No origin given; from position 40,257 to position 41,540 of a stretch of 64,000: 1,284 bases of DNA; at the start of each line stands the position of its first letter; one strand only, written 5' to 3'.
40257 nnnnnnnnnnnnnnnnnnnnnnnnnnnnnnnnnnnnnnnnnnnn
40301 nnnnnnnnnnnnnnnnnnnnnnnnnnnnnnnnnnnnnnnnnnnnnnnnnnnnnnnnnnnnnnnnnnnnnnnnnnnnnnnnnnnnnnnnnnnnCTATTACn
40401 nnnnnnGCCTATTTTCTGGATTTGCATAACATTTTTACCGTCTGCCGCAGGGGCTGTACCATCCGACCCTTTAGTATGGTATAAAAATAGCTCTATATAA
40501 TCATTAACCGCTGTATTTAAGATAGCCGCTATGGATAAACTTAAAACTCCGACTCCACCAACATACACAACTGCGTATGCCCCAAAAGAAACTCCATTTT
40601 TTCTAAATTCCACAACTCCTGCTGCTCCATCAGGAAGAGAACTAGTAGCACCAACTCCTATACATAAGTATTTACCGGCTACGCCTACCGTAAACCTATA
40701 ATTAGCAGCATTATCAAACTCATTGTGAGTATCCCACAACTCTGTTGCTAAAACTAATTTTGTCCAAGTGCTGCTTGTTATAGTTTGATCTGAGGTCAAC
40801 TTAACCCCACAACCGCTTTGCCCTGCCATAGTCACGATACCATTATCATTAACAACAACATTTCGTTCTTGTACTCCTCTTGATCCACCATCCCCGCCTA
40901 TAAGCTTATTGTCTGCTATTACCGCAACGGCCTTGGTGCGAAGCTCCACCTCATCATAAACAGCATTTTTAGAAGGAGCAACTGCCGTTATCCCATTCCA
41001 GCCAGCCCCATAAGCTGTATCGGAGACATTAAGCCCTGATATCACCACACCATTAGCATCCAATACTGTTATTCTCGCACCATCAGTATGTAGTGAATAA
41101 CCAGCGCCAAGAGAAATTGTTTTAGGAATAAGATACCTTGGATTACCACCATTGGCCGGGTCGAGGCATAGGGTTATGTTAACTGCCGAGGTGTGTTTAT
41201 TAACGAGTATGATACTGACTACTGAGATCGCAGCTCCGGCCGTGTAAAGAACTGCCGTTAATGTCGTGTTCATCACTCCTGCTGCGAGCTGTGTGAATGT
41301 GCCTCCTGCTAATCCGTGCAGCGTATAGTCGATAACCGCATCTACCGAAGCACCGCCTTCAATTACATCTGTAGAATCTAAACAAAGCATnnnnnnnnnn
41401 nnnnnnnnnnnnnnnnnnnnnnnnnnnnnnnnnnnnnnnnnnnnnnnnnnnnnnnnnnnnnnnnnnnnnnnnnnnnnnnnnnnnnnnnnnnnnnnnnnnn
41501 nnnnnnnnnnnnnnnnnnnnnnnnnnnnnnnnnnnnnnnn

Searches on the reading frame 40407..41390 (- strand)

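Call 20: search_protein_families(library=phrogs, proteins=[window:40407-41390:-], max_evalue=0.001)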
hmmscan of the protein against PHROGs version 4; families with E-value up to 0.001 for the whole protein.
window:40407-41390:- (328 aa): 1 family
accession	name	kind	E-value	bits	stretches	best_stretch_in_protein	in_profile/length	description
phrog_35360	-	tail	0.00039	20.8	1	200-309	128-244/260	tail fiber protein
